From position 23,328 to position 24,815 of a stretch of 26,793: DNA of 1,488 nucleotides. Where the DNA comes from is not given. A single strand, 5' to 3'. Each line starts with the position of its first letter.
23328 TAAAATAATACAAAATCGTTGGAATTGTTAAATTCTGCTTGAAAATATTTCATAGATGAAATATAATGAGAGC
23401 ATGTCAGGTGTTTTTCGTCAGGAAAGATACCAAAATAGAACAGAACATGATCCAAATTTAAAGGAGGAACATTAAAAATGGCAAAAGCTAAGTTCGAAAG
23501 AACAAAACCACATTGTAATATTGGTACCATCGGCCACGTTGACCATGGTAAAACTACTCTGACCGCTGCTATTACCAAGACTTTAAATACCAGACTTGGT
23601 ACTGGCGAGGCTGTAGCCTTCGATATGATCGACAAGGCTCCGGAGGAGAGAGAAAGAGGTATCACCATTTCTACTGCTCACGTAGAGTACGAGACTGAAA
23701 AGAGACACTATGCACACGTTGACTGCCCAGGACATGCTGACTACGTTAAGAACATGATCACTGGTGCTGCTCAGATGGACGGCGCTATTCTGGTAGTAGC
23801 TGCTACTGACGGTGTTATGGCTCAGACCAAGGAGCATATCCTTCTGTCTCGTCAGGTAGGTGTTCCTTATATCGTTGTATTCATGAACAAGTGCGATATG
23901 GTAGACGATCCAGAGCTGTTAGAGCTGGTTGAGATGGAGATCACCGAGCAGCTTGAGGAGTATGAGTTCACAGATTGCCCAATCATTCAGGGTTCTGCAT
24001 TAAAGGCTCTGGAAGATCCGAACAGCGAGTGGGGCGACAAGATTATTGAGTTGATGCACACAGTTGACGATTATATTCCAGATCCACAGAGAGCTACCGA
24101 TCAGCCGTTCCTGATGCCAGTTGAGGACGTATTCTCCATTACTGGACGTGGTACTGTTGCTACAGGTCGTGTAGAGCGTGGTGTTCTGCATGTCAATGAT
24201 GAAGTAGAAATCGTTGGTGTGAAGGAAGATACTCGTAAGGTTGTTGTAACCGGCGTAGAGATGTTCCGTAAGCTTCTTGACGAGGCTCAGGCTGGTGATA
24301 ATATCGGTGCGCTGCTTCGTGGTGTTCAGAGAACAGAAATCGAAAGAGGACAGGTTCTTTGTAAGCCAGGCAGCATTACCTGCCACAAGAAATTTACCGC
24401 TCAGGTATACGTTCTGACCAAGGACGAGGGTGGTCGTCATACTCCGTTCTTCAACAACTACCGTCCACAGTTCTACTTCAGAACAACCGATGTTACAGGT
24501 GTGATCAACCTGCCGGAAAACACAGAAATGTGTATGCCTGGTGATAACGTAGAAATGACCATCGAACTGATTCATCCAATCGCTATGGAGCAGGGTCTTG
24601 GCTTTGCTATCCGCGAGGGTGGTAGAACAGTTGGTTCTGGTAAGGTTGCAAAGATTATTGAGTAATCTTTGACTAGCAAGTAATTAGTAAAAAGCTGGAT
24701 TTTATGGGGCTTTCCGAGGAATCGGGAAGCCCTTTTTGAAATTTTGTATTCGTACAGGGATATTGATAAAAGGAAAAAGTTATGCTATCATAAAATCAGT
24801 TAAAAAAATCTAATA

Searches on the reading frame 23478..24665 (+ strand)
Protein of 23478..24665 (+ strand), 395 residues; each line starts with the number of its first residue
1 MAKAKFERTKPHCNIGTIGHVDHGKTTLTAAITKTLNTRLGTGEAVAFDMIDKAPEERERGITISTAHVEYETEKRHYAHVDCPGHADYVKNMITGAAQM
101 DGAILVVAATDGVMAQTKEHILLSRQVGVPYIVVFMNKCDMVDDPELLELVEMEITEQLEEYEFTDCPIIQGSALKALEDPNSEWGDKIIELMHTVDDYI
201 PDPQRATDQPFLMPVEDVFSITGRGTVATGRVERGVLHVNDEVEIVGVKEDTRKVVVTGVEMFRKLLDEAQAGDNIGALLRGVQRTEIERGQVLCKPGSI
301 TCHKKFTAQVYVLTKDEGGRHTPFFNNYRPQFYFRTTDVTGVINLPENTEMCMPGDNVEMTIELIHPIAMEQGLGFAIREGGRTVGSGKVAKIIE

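Call 7: search_protein_families(library=pfam, proteins=[window:23478-24665:+], max_evalue=0.01)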
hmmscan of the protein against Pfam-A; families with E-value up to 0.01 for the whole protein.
window:23478-24665:+ (395 aa): 5 families
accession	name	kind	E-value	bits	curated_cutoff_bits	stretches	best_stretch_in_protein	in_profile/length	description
PF00009.33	GTP_EFTU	-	1.5e-62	210.9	26.5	1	10-201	1-187/188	Elongation factor Tu GTP binding domain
PF03143.23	GTP_EFTU_D3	-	2.7e-39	134.2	27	1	299-393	1-105/106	Elongation factor Tu C-terminal domain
PF03144.31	GTP_EFTU_D2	-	1.1e-20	74.2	30.3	1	225-295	1-73/73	Elongation factor Tu domain 2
PF01926.29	MMR_HSR1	-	0.00014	22.3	21.9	1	15-135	2-111/113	50S ribosome-binding GTPase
PF22042.2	EF-G_D2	-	0.0014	19.2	27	1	223-277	14-67/84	Elongation factor G domain 2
